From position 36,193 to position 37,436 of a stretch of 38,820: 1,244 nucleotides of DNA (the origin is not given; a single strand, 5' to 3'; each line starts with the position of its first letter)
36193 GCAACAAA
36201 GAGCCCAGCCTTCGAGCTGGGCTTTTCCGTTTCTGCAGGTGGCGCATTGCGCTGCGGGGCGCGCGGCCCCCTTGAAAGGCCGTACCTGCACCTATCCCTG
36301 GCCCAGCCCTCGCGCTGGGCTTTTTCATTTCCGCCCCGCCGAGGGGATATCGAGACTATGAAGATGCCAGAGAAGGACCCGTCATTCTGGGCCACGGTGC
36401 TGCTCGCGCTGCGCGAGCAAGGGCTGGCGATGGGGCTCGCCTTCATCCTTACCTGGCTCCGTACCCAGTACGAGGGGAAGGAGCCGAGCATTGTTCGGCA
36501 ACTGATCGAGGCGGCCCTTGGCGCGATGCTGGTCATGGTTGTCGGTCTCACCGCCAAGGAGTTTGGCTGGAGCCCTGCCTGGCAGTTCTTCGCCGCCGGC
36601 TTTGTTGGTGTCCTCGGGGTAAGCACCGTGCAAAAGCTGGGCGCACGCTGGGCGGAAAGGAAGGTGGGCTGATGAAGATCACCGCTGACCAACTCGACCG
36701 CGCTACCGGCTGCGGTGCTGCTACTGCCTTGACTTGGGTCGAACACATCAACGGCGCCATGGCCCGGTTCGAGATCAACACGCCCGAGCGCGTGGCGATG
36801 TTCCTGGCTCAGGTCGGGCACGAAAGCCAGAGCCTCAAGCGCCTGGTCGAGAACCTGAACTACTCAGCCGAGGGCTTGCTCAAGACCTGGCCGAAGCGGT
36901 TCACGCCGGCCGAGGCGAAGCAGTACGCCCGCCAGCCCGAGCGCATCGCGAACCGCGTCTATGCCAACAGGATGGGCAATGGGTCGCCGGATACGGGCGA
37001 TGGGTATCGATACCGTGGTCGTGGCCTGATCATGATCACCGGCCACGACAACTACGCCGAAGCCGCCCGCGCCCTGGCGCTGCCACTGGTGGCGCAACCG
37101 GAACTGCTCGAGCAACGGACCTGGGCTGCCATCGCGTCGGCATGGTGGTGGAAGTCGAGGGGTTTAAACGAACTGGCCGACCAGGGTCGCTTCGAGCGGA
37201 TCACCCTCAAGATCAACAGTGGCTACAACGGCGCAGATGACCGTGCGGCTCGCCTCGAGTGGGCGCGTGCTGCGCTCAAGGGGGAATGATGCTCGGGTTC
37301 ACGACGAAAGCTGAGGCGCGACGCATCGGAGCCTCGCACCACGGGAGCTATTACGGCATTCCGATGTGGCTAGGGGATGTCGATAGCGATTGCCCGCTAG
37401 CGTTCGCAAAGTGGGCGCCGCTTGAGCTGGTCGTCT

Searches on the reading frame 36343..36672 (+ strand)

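Call 82: search_protein_families(library=pfam, proteins=[window:36343-36672:+], max_evalue=0.1)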
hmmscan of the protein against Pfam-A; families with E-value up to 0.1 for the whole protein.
window:36343-36672:+ (109 aa): 4 families
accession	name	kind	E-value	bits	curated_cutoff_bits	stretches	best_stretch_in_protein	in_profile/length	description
PF05106.17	Phage_holin_3_1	-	1.8e-13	51.2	23.8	1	10-107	1-99/99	Phage holin family (Lysis protein S)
PF16083.10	Phage_holin_3_3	-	1.8e-05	25.2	28.4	1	38-98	16-76/78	LydA holin phage, holin superfamily III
PF04911.17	ATP-synt_J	-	0.014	15.4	24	1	78-102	9-33/51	ATP synthase j chain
PF07441.16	BofA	-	0.03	14.9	26.1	1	50-94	20-64/75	SigmaK-factor processing regulatory protein BofA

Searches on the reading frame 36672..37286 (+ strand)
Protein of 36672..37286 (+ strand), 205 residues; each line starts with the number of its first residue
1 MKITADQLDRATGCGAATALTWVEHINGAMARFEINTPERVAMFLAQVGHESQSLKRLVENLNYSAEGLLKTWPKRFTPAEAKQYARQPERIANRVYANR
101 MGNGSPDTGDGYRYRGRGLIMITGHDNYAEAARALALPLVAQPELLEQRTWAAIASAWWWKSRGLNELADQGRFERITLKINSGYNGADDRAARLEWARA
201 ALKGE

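Call 82: search_protein_families(library=pfam, proteins=[window:36672-37286:+], max_evalue=0.1)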
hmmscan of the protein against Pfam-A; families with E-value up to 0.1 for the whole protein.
window:36672-37286:+ (205 aa): 2 families
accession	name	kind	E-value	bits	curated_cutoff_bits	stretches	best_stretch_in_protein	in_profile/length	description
PF00182.24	Glyco_hydro_19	-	3.4e-05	24.2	25.5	1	108-160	101-154/232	Chitinase class I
PF03259.23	Robl_LC7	-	0.028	14.6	23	0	140-185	29-75/91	Roadblock/LC7 domain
